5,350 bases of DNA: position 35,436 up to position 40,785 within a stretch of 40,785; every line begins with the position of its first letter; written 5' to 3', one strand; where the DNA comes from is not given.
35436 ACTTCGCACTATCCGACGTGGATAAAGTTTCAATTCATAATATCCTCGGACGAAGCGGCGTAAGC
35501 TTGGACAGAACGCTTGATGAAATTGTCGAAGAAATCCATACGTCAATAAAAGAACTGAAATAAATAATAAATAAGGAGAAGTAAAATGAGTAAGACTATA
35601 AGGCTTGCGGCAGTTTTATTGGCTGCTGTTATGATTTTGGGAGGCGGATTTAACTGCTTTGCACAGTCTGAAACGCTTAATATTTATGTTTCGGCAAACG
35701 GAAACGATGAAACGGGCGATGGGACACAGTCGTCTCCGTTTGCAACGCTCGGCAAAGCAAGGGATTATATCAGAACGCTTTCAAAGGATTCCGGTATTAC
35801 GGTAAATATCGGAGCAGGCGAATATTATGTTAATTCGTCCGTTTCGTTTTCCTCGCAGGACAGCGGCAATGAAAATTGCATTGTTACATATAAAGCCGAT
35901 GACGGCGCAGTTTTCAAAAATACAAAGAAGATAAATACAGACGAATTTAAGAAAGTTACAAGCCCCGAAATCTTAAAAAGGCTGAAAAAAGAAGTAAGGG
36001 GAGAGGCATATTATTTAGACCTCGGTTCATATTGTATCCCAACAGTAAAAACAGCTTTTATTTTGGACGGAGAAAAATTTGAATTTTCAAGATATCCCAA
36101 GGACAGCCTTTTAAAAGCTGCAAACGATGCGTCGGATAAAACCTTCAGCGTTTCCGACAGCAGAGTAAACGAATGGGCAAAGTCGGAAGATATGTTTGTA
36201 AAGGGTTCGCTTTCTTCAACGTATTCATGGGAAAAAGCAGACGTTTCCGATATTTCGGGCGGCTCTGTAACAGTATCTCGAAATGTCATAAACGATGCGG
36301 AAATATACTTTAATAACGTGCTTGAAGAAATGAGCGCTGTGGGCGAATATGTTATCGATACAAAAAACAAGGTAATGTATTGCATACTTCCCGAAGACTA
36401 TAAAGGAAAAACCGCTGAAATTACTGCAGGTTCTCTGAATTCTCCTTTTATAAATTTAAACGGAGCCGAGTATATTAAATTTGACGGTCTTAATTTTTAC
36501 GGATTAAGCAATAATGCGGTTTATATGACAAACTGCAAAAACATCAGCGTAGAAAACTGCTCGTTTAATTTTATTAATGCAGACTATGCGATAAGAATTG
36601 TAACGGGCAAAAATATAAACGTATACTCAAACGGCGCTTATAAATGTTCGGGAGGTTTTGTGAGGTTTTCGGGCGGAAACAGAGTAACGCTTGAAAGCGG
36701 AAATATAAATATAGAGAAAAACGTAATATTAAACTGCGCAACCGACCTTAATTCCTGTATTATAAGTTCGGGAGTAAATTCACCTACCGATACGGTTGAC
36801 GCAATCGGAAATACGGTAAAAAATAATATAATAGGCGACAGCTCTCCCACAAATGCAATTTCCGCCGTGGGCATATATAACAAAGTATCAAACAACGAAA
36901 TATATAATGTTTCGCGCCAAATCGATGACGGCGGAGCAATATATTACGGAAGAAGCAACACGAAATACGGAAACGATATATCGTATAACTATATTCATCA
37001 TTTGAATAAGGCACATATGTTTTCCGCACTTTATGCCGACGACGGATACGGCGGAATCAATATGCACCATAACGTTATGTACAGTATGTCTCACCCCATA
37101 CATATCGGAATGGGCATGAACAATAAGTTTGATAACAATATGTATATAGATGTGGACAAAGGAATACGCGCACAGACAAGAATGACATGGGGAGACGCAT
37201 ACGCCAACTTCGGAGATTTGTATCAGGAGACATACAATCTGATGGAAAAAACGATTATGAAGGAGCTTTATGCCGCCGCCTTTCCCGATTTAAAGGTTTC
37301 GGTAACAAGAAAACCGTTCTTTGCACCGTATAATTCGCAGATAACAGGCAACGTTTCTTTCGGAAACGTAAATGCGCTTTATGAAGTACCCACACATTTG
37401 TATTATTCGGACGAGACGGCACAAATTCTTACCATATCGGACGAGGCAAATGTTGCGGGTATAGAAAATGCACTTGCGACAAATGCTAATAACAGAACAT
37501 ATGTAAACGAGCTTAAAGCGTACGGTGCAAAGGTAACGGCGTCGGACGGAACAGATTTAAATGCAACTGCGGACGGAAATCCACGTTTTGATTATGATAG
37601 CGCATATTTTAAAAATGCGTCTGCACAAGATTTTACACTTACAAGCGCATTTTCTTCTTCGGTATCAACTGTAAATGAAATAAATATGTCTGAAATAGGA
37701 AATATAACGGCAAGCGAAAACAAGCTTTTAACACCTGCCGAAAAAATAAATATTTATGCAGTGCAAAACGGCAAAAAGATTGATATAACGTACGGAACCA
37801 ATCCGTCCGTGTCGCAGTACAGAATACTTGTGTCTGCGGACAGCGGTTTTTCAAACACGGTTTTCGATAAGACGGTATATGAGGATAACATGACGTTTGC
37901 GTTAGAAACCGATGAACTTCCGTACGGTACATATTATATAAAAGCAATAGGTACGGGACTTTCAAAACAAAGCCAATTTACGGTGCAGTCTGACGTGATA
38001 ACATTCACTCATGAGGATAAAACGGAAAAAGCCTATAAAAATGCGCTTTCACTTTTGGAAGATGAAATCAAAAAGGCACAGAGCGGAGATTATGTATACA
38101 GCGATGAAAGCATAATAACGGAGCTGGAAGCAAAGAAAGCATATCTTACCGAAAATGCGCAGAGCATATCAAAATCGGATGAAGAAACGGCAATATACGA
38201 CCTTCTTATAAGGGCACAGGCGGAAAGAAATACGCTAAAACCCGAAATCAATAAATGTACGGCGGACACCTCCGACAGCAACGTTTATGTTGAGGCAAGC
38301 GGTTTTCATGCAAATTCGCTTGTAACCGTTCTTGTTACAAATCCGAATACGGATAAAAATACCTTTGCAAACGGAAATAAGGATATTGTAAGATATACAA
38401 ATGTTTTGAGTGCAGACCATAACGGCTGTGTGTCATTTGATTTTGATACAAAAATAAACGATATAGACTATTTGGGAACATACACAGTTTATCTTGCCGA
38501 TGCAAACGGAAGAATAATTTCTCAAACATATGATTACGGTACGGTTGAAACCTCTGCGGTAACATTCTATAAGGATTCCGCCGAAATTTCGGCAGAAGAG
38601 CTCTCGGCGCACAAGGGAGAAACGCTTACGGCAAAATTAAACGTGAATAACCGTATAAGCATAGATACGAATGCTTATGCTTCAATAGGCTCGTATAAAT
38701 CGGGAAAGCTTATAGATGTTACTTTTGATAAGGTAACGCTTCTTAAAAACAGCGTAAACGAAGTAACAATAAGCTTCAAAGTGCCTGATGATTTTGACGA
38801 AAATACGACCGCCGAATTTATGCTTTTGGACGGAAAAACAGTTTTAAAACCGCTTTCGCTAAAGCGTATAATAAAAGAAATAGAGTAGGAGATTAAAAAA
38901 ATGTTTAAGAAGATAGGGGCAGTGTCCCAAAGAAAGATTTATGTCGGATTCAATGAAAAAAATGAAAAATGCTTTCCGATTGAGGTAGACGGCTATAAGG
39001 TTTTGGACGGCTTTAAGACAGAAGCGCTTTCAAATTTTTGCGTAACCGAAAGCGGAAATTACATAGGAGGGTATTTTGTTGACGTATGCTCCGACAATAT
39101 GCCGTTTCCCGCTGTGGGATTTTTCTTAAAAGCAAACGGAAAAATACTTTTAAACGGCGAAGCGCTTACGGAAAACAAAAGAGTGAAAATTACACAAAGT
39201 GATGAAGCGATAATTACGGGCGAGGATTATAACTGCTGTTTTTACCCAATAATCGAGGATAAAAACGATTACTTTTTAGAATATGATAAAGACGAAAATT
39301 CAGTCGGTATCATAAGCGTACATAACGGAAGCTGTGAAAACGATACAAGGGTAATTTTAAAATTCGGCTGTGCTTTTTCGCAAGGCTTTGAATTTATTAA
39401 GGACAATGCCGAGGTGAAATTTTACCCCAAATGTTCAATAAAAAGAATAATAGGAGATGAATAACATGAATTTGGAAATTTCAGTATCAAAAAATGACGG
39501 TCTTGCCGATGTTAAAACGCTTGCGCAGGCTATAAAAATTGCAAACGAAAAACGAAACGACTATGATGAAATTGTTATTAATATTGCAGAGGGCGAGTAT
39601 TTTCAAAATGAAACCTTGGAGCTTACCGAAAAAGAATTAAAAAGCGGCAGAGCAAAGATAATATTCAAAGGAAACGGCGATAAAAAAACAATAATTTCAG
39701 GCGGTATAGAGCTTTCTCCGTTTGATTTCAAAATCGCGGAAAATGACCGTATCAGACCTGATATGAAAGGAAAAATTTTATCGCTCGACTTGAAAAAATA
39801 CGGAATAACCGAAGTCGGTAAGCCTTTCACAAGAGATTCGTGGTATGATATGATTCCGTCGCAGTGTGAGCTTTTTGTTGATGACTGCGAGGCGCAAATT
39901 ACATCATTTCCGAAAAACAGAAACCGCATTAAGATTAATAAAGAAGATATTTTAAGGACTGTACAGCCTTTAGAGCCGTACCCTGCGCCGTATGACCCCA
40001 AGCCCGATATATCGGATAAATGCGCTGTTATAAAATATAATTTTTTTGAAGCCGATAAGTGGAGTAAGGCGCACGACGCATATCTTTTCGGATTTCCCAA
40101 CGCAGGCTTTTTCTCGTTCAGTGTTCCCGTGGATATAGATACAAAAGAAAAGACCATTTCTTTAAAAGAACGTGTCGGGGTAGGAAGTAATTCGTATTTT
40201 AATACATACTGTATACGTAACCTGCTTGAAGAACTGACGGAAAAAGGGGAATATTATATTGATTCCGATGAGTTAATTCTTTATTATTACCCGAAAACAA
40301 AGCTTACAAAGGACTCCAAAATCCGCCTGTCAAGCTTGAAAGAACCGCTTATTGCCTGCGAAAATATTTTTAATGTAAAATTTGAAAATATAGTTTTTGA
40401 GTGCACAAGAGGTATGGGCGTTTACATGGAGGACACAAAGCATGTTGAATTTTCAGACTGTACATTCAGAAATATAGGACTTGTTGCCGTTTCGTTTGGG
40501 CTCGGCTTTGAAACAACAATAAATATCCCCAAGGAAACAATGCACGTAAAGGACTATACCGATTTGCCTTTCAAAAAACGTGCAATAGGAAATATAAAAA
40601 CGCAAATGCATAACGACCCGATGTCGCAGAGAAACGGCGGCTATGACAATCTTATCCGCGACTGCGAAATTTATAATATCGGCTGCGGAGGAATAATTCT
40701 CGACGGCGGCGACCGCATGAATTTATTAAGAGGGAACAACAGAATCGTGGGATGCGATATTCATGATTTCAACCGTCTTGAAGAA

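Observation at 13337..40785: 27-kb locus coupling a YesMN-type sensor and LplABC-type importer to five giant secreted or SLH-anchored proteins: candidate undescribed Gram-positive surface glycan-capture machine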

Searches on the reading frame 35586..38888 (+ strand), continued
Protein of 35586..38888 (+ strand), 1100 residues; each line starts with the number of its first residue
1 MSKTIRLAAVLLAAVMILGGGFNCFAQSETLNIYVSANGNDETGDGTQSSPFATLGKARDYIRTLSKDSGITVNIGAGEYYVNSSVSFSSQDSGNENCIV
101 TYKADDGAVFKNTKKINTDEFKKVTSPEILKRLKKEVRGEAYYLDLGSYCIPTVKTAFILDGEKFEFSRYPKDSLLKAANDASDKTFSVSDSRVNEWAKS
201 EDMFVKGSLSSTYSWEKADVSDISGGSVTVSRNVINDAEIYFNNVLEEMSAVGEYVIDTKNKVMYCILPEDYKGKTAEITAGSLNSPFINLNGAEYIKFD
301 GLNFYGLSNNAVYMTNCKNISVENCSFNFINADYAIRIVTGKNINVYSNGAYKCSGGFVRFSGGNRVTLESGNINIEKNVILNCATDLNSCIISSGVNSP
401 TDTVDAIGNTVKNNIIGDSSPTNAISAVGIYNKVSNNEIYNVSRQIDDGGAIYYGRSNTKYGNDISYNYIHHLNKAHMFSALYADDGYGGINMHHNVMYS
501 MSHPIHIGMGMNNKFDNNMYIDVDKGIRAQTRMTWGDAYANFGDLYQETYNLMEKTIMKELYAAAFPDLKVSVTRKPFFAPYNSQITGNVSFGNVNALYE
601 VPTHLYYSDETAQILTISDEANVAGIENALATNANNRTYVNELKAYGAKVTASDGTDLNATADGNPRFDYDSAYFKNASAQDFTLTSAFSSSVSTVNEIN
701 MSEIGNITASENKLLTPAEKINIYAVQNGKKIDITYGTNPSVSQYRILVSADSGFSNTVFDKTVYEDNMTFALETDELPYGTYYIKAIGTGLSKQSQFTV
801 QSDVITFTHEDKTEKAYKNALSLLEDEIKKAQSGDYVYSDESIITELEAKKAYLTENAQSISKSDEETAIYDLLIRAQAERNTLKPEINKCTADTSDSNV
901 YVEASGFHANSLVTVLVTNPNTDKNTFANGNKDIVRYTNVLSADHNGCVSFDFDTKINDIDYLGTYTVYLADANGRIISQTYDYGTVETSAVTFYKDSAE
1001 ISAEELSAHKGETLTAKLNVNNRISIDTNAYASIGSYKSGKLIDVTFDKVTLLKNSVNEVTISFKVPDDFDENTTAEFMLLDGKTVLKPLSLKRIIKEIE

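Call 76: find_encoding_contigs(protein=P0008, flank=10000, max_places=2)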
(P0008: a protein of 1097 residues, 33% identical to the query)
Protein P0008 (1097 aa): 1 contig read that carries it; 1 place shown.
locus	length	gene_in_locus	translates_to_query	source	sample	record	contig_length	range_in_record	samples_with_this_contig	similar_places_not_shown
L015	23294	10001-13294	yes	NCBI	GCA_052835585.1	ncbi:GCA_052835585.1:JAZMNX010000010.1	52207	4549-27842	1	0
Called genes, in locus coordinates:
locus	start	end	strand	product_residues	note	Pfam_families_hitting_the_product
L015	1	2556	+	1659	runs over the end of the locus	PF00395:SLH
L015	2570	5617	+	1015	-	PF00395:SLH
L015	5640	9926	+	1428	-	PF07833:Cu_amine_oxidN1 (weak)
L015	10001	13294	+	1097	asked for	PF22842:Pel9A-like_beta_helix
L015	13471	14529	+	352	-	PF00180:Iso_dh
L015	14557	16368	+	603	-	PF00395:SLH (weak), PF00657:Lipase_GDSL, PF13472:Lipase_GDSL_2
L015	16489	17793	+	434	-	PF07690:MFS_1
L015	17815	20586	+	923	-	-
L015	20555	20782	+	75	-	-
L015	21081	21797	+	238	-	PF00912:Transgly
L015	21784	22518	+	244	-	PF00561:Abhydrolase_1, PF10230:LIDHydrolase (weak), PF12146:Hydrolase_4, PF12697:Abhydrolase_6, PF07819:PGAP1 (weak), PF06821:Ser_hydrolase (faint)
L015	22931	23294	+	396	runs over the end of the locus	PF00291:PALP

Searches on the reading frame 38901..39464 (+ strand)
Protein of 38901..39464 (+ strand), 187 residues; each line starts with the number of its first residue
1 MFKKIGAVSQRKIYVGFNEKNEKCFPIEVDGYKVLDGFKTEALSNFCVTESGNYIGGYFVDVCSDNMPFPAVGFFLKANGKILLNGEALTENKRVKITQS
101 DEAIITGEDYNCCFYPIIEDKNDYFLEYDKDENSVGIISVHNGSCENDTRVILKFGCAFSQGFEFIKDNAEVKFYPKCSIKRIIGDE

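Call 3: search_protein_families(library=pfam, proteins=[window:38901-39464:+], max_evalue=0.01)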
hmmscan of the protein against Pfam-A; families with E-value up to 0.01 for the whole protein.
window:38901-39464:+ (187 aa): 0 families

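Call 6: search_protein_families(library=ncbifam, proteins=[window:38901-39464:+], max_evalue=0.1)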
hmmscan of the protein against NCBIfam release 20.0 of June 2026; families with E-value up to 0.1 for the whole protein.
window:38901-39464:+ (187 aa): 0 families

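Call 84: search_solved_structures(query=window:38901-39464:+, max_evalue=1)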
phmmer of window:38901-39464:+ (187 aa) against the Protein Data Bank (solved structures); distinct sequences matched with E-value up to 1: 0.
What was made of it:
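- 38901..39464 (+): c187, a 187-aa protein with no signal peptide and no detectable family. It is conserved downstream of G5 within this species group. No Pfam, NCBIfam or PDB hit (calls 3, 6, 84).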

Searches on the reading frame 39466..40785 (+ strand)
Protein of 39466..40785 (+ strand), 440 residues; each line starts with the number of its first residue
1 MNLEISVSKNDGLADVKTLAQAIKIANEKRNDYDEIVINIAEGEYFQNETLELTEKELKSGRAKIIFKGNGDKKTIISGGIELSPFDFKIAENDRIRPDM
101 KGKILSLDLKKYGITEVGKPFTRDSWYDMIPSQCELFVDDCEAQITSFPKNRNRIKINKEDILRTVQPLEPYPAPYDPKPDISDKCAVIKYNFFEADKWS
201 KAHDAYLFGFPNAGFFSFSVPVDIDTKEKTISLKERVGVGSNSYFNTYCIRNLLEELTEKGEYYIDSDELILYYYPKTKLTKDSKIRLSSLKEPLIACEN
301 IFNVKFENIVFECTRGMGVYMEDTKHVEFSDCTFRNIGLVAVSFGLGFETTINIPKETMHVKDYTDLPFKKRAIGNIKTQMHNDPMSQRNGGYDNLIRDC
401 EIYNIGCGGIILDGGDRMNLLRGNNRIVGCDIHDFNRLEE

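Call 14: search_protein_families(library=pfam, proteins=[window:39466-40785:+], max_evalue=0.01)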
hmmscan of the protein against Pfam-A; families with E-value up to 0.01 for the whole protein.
window:39466-40785:+ (440 aa): 3 families
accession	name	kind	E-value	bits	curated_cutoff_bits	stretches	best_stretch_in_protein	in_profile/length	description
PF01095.25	Pectinesterase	-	5.4e-06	25.8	27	1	9-81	5-68/298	Pectinesterase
PF13229.12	Beta_helix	-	1.4e-05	25.2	25.9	0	295-342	94-142/158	Right handed beta helix region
PF21231.2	GH141_M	-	0.0077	16.5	27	0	242-277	121-156/156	GH141 insertion domain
